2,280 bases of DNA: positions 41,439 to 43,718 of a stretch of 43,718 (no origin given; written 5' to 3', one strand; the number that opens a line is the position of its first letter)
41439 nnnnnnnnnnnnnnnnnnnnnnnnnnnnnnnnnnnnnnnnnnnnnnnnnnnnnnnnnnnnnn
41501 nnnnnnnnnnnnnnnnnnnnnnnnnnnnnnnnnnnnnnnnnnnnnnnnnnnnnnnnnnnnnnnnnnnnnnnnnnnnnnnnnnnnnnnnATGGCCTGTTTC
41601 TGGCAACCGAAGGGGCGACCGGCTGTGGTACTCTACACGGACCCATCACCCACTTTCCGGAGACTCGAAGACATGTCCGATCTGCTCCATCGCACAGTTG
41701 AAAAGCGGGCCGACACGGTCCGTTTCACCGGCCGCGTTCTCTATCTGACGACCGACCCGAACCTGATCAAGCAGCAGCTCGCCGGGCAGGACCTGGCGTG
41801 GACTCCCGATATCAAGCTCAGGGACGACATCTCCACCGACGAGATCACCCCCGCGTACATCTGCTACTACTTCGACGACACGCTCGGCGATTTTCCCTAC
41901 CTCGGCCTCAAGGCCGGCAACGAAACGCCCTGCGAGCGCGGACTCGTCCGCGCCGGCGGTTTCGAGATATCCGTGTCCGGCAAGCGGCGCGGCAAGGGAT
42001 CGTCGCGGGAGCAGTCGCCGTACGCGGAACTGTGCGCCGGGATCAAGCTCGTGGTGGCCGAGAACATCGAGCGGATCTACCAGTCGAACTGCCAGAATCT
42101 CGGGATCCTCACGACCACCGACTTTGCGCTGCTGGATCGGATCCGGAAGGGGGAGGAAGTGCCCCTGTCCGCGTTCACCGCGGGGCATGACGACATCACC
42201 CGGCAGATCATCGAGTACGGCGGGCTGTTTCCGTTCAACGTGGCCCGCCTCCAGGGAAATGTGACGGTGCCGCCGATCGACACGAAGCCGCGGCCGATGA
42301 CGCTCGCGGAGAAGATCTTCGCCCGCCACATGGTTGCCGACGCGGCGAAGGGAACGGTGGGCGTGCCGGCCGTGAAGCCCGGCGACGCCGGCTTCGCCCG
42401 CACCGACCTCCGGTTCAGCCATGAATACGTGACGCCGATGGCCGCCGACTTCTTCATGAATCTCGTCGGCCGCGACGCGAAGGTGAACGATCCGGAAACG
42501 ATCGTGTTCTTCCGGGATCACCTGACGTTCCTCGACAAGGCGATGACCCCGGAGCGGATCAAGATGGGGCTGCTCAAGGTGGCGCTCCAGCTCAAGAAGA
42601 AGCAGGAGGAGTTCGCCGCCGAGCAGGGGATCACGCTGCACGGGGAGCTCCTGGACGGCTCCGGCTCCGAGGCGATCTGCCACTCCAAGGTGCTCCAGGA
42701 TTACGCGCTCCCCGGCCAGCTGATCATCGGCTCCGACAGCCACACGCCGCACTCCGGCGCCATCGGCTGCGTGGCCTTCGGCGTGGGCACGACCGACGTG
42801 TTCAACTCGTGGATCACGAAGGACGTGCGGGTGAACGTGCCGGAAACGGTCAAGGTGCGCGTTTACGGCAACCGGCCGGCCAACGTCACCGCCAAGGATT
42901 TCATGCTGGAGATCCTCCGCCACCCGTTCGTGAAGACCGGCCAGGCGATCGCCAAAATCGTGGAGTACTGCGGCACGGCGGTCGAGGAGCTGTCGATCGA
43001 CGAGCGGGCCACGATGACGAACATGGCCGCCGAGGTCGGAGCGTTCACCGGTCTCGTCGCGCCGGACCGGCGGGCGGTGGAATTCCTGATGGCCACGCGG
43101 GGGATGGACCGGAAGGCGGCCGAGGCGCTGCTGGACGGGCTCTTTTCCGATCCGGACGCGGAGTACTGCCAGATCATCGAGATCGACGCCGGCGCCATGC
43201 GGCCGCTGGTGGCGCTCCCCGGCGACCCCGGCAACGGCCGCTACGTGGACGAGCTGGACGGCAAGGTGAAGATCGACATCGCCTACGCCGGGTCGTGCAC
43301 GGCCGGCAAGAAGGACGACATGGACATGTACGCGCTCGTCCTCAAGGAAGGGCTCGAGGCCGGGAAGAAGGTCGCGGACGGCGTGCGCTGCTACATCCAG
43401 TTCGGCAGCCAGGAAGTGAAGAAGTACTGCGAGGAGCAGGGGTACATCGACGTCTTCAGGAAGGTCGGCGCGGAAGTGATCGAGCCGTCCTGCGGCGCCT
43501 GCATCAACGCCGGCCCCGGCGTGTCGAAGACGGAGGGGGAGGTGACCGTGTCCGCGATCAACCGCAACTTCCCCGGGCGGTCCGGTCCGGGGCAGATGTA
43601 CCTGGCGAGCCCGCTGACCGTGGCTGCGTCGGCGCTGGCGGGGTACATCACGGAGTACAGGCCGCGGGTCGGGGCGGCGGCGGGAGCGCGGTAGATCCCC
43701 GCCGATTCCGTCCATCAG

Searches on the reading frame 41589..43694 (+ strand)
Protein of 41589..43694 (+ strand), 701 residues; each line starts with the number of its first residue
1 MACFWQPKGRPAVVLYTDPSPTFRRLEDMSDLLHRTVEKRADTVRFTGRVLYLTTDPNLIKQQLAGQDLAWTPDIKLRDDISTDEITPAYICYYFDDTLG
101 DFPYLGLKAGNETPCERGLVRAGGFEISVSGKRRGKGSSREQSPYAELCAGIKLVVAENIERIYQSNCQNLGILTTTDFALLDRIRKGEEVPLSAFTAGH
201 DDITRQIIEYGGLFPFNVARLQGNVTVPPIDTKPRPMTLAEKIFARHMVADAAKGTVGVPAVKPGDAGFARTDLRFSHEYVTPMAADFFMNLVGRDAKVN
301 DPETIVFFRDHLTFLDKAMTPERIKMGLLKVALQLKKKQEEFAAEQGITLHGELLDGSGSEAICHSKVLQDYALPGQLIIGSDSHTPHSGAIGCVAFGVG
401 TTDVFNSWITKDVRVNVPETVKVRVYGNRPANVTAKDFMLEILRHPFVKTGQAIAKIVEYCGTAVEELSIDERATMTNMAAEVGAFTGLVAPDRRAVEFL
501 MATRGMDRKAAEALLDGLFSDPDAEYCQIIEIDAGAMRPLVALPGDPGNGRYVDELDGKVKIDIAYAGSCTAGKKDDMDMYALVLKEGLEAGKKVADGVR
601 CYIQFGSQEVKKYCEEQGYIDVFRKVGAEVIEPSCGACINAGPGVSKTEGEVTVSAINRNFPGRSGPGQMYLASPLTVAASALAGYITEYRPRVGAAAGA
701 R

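Call 3: search_protein_families(library=pfam, proteins=[window:41589-43694:+], max_evalue=0.1)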
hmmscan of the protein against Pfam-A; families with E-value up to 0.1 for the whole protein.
window:41589-43694:+ (701 aa): 3 families
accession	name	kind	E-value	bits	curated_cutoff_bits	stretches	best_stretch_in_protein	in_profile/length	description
PF00330.25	Aconitase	-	4.3e-92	309.9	28.7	1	269-685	18-463/463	Aconitase family (aconitate hydratase)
PF00694.25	Aconitase_C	-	1.5e-08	35.4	22.8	1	126-175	75-125/131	Aconitase C-terminal domain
PF04412.18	AcnX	-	0.037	13.2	31.5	1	557-638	286-360/400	Aconitase X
